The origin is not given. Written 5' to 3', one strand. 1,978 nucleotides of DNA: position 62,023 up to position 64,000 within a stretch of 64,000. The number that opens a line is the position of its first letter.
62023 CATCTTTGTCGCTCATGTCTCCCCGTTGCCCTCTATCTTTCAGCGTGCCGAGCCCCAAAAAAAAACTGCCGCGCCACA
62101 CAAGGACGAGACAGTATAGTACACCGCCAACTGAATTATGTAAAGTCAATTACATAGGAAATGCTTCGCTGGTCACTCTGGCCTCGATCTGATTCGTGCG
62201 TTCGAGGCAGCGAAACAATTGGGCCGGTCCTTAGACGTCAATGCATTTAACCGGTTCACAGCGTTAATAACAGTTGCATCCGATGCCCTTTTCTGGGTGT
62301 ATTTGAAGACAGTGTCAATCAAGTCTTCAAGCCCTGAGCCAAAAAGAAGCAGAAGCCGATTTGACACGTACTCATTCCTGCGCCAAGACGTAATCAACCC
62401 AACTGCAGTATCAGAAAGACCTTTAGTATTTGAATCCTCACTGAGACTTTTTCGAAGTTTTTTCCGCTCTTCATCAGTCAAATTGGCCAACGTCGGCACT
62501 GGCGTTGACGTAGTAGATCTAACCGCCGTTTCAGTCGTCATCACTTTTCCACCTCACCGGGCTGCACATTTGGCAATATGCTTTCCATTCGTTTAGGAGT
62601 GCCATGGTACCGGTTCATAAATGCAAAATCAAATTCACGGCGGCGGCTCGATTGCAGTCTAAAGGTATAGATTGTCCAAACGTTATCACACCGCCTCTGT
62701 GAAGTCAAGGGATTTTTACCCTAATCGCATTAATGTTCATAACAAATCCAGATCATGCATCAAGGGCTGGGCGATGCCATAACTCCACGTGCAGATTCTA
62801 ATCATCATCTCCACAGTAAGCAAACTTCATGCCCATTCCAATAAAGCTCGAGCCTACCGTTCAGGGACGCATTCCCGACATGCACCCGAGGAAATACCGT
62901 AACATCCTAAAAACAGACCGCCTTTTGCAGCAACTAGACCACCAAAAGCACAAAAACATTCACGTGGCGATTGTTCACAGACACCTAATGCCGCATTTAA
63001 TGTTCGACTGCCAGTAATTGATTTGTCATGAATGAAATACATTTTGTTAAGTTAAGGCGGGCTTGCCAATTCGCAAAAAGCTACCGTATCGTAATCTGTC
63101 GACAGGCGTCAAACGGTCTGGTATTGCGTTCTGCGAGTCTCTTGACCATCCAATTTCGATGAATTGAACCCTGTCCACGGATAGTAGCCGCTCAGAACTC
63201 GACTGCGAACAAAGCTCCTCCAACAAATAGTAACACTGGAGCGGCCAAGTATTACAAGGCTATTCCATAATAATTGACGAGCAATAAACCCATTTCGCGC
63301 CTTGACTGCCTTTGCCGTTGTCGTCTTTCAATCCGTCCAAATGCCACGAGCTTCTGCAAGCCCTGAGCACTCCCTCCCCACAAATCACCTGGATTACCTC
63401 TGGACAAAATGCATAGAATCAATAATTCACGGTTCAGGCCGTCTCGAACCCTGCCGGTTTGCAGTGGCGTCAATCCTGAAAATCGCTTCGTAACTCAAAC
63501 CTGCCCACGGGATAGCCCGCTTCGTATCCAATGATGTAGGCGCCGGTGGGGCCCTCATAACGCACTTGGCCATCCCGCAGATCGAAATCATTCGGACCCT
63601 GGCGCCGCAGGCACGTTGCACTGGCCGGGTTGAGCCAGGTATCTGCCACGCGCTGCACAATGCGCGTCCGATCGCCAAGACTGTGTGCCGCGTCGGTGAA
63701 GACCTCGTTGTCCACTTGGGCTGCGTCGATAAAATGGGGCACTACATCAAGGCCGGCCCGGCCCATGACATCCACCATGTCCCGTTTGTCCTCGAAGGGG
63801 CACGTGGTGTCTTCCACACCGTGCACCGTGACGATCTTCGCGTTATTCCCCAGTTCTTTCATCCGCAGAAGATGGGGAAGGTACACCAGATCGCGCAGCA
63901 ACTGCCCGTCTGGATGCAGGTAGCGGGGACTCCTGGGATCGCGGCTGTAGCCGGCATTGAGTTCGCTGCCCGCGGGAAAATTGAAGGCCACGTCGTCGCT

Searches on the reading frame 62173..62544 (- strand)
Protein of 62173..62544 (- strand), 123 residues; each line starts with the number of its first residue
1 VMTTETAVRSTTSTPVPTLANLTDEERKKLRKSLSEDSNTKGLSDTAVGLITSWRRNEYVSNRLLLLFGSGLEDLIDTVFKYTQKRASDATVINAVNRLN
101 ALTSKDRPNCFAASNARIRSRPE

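Call 30: search_protein_families(library=pfam, proteins=[window:62173-62544:-], max_evalue=0.001)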
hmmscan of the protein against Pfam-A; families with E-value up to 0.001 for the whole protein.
window:62173-62544:- (123 aa): 0 families

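Call 77: find_encoding_contigs(protein=window:62173-62541:-, flank=10000, max_places=5)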
Protein window:62173-62541:- (122 aa): 1 contig read that carries it; 1 place shown.
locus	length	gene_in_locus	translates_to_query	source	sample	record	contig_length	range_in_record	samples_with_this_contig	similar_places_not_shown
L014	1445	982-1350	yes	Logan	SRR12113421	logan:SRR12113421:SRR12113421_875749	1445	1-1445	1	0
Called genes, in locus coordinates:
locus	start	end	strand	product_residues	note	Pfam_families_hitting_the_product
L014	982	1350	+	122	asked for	-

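Call 78: search_protein_families(library=padloc, proteins=[window:62173-62541:-], max_evalue=0.001)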
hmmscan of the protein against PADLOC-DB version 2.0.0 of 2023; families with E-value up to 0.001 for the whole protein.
window:62173-62541:- (122 aa): 0 families

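Call 79: search_protein_families(library=ncbifam, proteins=[window:62173-62541:-], max_evalue=0.001)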
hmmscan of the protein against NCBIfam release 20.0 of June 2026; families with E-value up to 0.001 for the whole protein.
window:62173-62541:- (122 aa): 0 families

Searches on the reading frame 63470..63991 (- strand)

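Call 30: search_protein_families(library=pfam, proteins=[window:63470-63991:-], max_evalue=0.001)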
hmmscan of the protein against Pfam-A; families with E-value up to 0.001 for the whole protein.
window:63470-63991:- (173 aa): 1 family
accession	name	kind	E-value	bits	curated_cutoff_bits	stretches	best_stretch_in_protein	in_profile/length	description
PF11144.14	DUF2920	-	7.1e-08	32.4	24.7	1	16-106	257-347/400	Protein of unknown function (DUF2920)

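Call 78: search_protein_families(library=padloc, proteins=[window:63470-63991:-], max_evalue=0.001)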
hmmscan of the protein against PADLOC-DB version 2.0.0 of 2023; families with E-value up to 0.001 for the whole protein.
window:63470-63991:- (173 aa): 0 families

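Call 79: search_protein_families(library=ncbifam, proteins=[window:63470-63991:-], max_evalue=0.001)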
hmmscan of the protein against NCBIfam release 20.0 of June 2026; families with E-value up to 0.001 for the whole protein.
window:63470-63991:- (173 aa): 0 families
